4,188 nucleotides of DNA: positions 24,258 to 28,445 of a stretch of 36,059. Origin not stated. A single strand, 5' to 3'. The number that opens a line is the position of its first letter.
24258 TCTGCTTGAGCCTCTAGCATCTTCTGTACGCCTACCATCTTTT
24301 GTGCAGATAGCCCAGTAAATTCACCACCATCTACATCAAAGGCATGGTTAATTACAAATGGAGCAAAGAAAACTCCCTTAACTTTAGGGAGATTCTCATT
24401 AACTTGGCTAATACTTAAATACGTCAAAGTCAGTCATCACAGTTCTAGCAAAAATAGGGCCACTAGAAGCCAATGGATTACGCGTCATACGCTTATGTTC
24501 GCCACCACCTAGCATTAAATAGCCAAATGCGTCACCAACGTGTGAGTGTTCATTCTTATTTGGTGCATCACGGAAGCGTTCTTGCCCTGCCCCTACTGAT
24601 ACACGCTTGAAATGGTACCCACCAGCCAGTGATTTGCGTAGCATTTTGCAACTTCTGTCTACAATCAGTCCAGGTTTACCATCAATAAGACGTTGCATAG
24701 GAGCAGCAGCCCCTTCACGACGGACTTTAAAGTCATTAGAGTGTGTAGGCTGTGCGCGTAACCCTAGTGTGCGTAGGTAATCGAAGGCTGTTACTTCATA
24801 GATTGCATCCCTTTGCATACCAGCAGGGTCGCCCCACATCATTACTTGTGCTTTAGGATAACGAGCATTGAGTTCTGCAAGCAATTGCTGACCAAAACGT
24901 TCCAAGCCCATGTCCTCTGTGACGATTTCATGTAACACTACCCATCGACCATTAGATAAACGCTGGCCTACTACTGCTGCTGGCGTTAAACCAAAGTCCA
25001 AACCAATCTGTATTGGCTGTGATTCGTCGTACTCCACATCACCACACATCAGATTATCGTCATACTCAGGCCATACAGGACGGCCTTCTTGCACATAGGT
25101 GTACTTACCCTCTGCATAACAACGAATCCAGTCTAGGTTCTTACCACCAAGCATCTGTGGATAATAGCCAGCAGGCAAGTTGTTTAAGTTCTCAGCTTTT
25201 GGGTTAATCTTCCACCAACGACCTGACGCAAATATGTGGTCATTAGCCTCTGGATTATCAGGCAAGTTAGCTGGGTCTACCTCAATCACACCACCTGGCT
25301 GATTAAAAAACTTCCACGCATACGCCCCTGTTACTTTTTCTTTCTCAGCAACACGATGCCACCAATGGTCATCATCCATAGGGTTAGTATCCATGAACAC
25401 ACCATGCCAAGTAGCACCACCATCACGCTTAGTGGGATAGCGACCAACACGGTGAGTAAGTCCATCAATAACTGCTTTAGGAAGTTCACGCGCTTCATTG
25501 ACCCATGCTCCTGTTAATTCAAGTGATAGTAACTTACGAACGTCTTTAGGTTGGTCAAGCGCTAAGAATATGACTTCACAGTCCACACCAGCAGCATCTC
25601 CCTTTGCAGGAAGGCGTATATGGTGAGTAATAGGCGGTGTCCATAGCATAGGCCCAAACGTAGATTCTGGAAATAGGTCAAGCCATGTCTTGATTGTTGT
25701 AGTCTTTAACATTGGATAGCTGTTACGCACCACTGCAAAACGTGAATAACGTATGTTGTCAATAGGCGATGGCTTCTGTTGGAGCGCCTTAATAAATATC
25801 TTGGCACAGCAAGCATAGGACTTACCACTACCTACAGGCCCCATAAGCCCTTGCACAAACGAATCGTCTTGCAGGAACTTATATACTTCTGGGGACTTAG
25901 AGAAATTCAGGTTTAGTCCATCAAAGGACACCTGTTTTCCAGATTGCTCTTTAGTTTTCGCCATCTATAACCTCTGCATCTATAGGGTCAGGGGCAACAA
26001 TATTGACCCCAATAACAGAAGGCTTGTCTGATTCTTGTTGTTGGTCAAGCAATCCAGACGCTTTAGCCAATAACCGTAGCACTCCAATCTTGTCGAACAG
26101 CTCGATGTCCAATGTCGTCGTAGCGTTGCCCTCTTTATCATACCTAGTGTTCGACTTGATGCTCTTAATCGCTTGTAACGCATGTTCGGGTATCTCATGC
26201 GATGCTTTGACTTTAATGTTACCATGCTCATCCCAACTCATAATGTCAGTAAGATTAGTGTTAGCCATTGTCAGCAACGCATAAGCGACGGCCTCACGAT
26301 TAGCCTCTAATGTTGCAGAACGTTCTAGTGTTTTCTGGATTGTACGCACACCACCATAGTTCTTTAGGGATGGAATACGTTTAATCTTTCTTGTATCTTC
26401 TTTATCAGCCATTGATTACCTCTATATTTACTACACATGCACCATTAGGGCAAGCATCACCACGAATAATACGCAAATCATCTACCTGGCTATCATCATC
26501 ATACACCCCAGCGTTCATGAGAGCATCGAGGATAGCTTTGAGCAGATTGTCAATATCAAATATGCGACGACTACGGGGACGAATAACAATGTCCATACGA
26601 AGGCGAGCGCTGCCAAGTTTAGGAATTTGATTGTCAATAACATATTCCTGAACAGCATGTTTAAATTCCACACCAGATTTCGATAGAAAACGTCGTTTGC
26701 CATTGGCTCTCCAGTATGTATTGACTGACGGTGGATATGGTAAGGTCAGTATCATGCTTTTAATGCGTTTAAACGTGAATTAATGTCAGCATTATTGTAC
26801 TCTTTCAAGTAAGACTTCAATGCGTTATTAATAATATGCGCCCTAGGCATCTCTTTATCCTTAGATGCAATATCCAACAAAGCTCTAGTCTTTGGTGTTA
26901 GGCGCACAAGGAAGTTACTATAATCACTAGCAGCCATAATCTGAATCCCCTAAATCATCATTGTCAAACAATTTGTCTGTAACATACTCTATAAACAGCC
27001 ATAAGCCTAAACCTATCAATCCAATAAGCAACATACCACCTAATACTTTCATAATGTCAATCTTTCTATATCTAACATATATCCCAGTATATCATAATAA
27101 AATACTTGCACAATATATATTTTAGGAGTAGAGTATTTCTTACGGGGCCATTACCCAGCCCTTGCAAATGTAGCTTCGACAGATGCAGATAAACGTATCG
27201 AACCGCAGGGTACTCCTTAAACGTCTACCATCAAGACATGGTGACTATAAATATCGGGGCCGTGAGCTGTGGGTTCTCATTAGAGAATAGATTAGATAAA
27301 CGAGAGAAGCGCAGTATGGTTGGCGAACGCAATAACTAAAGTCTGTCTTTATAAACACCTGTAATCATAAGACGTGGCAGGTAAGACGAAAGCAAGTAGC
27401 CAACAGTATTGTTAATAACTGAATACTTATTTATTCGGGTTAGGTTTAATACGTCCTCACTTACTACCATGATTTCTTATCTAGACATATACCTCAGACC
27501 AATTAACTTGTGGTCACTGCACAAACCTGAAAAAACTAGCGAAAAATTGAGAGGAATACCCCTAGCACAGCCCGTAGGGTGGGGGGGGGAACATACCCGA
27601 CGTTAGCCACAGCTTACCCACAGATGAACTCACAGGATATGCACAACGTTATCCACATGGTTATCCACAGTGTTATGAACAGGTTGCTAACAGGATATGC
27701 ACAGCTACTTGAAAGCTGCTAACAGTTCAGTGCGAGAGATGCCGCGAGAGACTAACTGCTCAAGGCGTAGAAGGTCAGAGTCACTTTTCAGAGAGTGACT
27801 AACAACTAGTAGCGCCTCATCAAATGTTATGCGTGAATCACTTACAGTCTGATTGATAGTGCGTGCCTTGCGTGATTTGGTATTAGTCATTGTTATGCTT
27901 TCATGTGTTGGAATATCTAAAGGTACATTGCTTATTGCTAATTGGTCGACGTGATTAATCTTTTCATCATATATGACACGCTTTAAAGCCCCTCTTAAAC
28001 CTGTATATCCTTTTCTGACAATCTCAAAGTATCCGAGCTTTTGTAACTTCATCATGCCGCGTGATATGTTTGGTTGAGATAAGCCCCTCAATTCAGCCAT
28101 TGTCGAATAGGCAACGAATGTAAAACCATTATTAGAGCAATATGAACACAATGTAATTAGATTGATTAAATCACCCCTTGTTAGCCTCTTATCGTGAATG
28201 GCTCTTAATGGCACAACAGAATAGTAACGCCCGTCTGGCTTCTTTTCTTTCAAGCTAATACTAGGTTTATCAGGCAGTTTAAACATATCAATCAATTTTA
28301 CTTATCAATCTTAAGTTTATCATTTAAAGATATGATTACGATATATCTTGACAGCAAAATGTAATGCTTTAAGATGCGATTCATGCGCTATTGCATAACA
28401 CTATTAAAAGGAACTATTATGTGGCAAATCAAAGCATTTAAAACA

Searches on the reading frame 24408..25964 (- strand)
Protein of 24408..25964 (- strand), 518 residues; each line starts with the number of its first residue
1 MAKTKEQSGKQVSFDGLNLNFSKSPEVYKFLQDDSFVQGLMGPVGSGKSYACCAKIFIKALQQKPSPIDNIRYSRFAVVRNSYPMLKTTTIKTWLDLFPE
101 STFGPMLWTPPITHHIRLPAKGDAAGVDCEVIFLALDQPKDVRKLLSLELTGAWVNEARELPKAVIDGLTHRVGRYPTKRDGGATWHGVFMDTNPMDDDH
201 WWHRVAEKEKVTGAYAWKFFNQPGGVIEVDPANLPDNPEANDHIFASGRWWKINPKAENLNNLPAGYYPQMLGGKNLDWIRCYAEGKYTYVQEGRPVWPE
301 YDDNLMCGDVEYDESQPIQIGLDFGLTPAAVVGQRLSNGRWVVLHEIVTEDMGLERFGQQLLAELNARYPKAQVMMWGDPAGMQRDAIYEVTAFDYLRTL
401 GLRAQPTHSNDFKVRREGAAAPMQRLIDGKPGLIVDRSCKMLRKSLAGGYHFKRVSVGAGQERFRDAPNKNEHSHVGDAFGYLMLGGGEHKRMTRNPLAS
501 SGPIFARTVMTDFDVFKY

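Call 32: search_protein_families(library=phrogs, proteins=[window:24408-25964:-], max_evalue=0.00001)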
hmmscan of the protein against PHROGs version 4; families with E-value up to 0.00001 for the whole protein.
window:24408-25964:- (518 aa): 1 family
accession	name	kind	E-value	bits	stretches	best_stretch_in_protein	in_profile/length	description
phrog_2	-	head and packaging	7.3e-21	75.6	1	26-489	272-596/807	terminase large subunit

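Call 34: search_dna_similar(query=window:24408-25964:-, collection=phages, mode=protein, max_rows=15)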
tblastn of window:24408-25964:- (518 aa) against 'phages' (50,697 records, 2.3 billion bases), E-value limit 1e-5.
Records with a match: 48; places in all: 48; records where one place covers at least 80% of the query: 25.
Best place of each record, by identity: 80-90% 1; <60% 47.
By first word of the organism name: Vibrio 19; Burkholderia 5; Rhizobium 4; Caudoviricetes 3; Dunaliella 2; Bacteriophage 2; Myxococcus 2; Thermoanaerobacterium 2; Methylophilales 1; Pelagibacter 1; and 7 more.
By host as written in the record: Vibrio breoganii 15; - 8; Dunaliella viridis var. palmelloides Teodoresco (Chlorophyta) 2; Rhizobium phaseoli N831 2; Myxococcus xanthus strain DK883 2; Thermoanaerobacterium saccharolyticum JW/SL-YS485 2; Vibrio parahaemolyticus MCCC 1A16298 2; Methylophilales bacterium FZCC2181 1; and 14 more.
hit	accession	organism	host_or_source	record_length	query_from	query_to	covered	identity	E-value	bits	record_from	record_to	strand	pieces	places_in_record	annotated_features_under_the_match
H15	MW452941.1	Methylophilales phage MEP301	Methylophilales bacterium FZCC2181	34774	1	516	100%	80.3%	0e+0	885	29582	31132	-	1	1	terminase large subunit | putative acetyltransferase | hypothetical protein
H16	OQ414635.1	Pelagibacter phage EXVC031P Hodr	Candidadtus Pelagibacter sp. HTCC1062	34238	18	515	96%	43.9%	1e-126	413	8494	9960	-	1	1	hypothetical protein (x2)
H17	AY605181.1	Burkholderia phage BcepC6B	-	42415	2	495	95%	41.3%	2e-109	363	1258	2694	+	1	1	g03: putative TerL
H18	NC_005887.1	Burkholderia phage BcepC6B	Burkholderia cepacia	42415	2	495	95%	41.3%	2e-109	363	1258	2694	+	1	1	TerL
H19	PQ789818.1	Burkholderia phage vB_E332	Burkholderia sp.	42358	2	495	95%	40.5%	5e-107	356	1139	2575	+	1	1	terminase large subunit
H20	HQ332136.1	Dunaliella viridis virus SI2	Dunaliella viridis var. palmelloides ...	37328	20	515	96%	39.7%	9e-100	335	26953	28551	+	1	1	hypothetical protein | phosphoadenosine phosphosulfate reductase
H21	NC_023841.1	Dunaliella viridis virus SI2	Dunaliella viridis var. palmelloides ...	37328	20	515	96%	39.7%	9e-100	335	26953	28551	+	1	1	hypothetical protein | phosphoadenosine phosphosulfate reductase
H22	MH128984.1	Burkholderia phage vB_BmuP_KL4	-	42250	40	495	88%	43.0%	2e-106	354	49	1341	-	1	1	large terminase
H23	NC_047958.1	Burkholderia phage vB_BmuP_KL4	-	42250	40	495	88%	43.0%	2e-106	354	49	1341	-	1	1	TerL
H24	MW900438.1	Vibrio phage vB_ValP_VA-RY-3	Vibrio alginolyticus RY-3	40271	20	489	91%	41.7%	5e-102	342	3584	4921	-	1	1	putative terminase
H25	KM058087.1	Cronobacter phage vB_CsaP_Ss1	Cronobacter sakazakii ATCC BAA 894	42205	18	504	94%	39.6%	4e-100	337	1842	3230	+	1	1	putative terminase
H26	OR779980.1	Pseudoalteromonas phage vB_Pun_Y3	Pseudoalteromonas nigrifaciens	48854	29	487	89%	37.3%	4e-79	275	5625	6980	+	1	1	terminase large subunit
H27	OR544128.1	Pasteurella phage Pmp11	Pasteurella multocida Past22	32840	32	487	88%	36.0%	1e-87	300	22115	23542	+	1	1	terminase large subunit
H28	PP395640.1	Microcystis phage Mwe-JY08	Microcystis wesenbergii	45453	30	504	92%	32.9%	6e-72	254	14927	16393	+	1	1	hypothetical protein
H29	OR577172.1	Pseudomonas phage Rollin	Pseudomonas aeruginosa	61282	19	490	91%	32.9%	5e-77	269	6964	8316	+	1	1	hypothetical protein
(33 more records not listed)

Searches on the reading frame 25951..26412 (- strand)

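Call 58: search_protein_families(library=pfam, proteins=[window:25951-26412:-], max_evalue=0.001)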
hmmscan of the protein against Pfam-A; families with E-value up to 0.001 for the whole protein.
window:25951-26412:- (153 aa): 1 family
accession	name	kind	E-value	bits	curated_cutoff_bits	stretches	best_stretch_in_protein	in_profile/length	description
PF03592.21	Terminase_2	-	1.2e-05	26.4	26.1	1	27-124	52-133/141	Terminase small subunit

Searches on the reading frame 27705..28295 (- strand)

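Call 53: search_protein_families(library=phrogs, proteins=[window:27705-28295:-], max_evalue=0.001)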
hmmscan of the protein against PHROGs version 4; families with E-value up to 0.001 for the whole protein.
window:27705-28295:- (196 aa): 5 families
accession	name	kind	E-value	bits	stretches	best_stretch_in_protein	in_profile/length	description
phrog_428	-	DNA, RNA and nucleotide metabolism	2.1e-07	31.4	1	12-139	78-219/455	replication initiation protein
phrog_678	-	DNA, RNA and nucleotide metabolism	6.8e-06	26.9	1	45-141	75-177/346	replication initiation O-like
phrog_8453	-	unknown function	6.8e-05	24.2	1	20-109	7-107/118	-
phrog_8102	-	DNA, RNA and nucleotide metabolism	0.00018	21.7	1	23-109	17-104/337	replication initiation protein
phrog_270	-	DNA, RNA and nucleotide metabolism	0.00042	20.8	1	23-154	30-171/383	replication initiation protein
